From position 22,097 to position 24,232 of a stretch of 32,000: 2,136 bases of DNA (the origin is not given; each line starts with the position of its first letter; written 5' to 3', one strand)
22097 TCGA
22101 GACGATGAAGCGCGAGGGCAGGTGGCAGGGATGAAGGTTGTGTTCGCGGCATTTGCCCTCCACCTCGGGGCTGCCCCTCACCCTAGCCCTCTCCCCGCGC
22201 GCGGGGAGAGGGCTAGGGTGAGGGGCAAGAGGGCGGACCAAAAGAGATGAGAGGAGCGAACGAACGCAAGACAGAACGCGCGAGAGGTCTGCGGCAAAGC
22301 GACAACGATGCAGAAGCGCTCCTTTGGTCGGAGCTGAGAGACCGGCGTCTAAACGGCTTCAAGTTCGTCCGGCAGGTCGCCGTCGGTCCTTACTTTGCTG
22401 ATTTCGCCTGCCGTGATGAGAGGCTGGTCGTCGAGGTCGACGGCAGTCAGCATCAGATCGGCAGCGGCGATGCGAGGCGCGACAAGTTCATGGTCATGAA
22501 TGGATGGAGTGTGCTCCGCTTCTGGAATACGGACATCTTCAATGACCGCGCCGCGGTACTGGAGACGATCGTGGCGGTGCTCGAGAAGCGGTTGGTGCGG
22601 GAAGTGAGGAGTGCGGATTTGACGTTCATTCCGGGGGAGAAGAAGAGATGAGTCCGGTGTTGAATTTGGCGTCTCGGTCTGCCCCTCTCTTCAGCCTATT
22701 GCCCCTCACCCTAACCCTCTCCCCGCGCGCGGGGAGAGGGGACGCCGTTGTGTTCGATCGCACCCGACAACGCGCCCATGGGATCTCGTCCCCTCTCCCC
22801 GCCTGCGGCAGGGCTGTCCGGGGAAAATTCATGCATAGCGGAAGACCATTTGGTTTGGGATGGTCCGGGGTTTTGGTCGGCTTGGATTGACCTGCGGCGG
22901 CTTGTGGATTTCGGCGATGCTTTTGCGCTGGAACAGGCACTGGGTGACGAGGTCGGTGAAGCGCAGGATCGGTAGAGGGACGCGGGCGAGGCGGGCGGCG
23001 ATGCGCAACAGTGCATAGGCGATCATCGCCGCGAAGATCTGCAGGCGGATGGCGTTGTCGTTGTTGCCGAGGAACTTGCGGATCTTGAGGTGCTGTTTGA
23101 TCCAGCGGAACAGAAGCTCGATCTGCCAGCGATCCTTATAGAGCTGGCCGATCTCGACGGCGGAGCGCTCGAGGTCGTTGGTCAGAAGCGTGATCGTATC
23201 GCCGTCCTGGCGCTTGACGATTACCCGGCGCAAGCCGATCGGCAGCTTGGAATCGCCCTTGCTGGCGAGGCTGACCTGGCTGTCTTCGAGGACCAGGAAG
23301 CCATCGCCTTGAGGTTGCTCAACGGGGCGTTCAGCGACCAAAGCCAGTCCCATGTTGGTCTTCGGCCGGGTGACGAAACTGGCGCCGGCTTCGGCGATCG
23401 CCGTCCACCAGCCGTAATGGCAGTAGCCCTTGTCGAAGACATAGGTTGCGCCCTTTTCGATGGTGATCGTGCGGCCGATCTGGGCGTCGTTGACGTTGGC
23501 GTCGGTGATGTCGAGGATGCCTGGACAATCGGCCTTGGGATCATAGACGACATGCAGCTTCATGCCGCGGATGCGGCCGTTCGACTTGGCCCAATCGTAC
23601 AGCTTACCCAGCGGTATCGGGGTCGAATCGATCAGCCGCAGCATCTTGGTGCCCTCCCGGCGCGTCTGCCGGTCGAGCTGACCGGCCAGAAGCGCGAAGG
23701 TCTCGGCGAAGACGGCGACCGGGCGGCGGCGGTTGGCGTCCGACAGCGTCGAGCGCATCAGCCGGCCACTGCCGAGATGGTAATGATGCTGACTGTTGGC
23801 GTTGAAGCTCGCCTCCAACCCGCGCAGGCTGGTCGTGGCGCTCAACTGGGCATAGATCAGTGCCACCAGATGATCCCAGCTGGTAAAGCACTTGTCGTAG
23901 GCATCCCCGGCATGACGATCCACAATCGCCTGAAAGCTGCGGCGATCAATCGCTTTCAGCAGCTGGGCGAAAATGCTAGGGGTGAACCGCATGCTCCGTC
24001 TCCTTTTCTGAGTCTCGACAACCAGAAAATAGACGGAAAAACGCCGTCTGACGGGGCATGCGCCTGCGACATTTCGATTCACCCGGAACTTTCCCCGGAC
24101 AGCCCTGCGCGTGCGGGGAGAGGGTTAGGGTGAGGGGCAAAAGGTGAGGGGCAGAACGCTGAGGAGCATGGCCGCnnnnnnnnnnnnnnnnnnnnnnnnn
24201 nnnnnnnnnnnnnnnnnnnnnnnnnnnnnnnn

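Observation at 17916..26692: Five-gene same-strand module of unknown function built around a classical AAA+ ATPase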

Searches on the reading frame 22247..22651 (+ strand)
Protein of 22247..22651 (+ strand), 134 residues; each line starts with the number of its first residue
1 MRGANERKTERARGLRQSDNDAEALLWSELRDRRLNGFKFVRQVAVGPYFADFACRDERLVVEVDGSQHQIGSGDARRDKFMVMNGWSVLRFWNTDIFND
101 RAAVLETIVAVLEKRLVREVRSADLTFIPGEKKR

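Call 3: search_protein_families(library=pfam, proteins=[window:22247-22651:+], max_evalue=0.1)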
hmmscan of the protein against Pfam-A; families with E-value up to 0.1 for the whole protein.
window:22247-22651:+ (134 aa): 2 families
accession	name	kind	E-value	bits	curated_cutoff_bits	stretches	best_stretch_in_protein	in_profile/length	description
PF04480.18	DUF559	-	1.5e-34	118.6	20.6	1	7-112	2-108/109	Protein of unknown function (DUF559)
PF18741.7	MTES_1575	-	8.6e-10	39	38.2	1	36-111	12-95/96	REase_MTES_1575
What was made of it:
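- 22247..22651 (+): DUF559 (Vsr-like endonuclease fold) gene, inserted cargo. Not part of the module. PF04480 at E 1.5e-34 (call 3).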

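Call 4: search_protein_families(library=padloc, proteins=[window:22247-22651:+], max_evalue=0.1)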
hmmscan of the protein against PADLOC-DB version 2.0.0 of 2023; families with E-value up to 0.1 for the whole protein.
window:22247-22651:+ (134 aa): 2 families
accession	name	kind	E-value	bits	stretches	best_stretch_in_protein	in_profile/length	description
PDLC05009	PDC-S37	-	7.6e-06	22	1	12-115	1231-1341/1550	-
PDLC02194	Hhe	-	9.8e-05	17.7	1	18-114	1679-1782/1911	-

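Call 5: search_protein_families(library=ncbifam, proteins=[window:22247-22651:+], max_evalue=0.1)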
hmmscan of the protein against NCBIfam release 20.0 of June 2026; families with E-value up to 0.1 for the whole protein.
window:22247-22651:+ (134 aa): 4 families
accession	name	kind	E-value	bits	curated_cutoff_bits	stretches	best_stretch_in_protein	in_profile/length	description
NF007294.0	PRK09767.1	equivalog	1.1e-25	90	218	1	10-115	7-113/117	DUF559 domain-containing protein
NF042953.1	Hhe_antiphage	equivalog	1.4e-06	26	2000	1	16-114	1577-1682/1797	DUF4011 domain-containing anti-phage protein Hhe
NF058533.1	antiphage_ProA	equivalog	1.2e-05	22.9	1500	1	14-119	1598-1710/1903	anti-phage protein ProA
TIGR00632.1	vsr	subfamily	0.028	14.7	97.85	0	75-95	98-118/119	DNA mismatch endonuclease Vsr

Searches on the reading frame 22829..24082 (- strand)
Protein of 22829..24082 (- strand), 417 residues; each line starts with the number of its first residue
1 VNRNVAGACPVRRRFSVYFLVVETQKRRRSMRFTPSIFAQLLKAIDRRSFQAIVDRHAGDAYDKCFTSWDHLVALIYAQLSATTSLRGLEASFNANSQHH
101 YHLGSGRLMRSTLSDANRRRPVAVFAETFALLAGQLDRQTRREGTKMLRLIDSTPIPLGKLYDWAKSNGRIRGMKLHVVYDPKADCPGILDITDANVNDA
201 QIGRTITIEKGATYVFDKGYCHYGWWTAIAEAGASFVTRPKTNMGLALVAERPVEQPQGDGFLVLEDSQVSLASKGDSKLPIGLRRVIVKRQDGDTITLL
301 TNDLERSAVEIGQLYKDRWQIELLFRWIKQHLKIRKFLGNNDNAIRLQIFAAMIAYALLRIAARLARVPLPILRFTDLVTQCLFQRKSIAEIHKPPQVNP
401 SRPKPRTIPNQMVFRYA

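Call 3: search_protein_families(library=pfam, proteins=[window:22829-24082:-], max_evalue=0.1)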
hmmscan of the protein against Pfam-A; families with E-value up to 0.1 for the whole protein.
window:22829-24082:- (417 aa): 6 families
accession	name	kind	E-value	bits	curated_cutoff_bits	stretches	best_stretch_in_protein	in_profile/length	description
PF01609.27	DDE_Tnp_1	-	1.5e-34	120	23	1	146-358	4-200/200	Transposase DDE domain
PF14294.11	DUF4372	-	1.7e-21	76.6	25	1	36-104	4-72/74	Domain of unknown function (DUF4372)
PF13612.12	DDE_Tnp_1_3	-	4e-05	24.1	27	1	167-246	39-117/155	Transposase DDE domain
PF04693.18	DDE_Tnp_2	-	0.021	14.5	20.2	1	286-339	243-297/327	Archaeal putative transposase ISC1217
PF13701.12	DDE_Tnp_1_4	-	0.055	12.1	34.7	1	284-361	290-372/435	Transposase DDE domain group 1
PF11358.13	DUF3158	-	0.089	12.8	27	0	77-150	9-83/156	Protein of unknown function (DUF3158)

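Call 5: search_protein_families(library=ncbifam, proteins=[window:22829-24082:-], max_evalue=0.1)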
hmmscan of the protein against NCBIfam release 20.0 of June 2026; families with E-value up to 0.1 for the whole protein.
window:22829-24082:- (417 aa): 15 families
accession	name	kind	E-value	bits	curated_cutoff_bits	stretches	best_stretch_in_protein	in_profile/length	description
NF033592.1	transpos_IS4_1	equivalog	3.4e-70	236.8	115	1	41-361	1-330/332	IS4 family transposase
NF049925.1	transpos_IS4_4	equivalog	1.7e-11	43.6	250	1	269-364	277-372/449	IS4 family transposase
NF033559.2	transpos_IS1634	equivalog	1.8e-11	43.8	100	1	297-367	361-431/483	IS1634 family transposase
NF049999.1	transpos_IS701_3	equivalog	2.3e-11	43.2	170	1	294-363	292-361/412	IS701 family transposase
NF033520.1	transpos_IS982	equivalog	2.6e-10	40.3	130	1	173-244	113-185/243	IS982 family transposase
NF049921.1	transpos_IS701_2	equivalog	8.5e-09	35.3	250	1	289-361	216-289/318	IS701 family transposase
NF033591.1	transpos_IS4_2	equivalog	1.8e-07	30.6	152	1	215-357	123-275/340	IS4 family transposase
NF033540.2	transpos_IS701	equivalog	1.3e-06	28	150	1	290-361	286-361/363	IS701 family transposase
NF033581.1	transpos_IS5_4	equivalog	2.8e-05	23.6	140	1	160-221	141-202/285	IS5 family transposase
NF033580.1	transpos_IS5_3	equivalog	3.8e-05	23.4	110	1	310-361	210-256/258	IS5 family transposase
NF041680.1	transp_NF041680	equivalog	0.0011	18.1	440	1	305-366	311-372/439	NF041680 family putative transposase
NF033590.1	transpos_IS4_3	equivalog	0.0012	18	160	1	306-362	266-323/405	IS4 family transposase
NF033539.1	transpos_IS1380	equivalog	0.0027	16.4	180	1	216-366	213-379/419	IS1380 family transposase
NF033579.1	transpos_IS5_2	equivalog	0.015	14.8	140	0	112-237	86-208/289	IS5 family transposase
TIGR02417.1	fruct_sucro_rep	subfamily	0.046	13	389.55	1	92-143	210-261/327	D-fructose-responsive transcription factor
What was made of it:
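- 22808..24108 (-): IS4-family insertion sequence (ISRm16-like), inserted into a third copy of the palindromic repeat whose halves lie at 22787-22808 and 24108-24144. The longest transposase ORF is 22829-24082. DDE_Tnp_1 and IS4 models (calls 3, 5).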
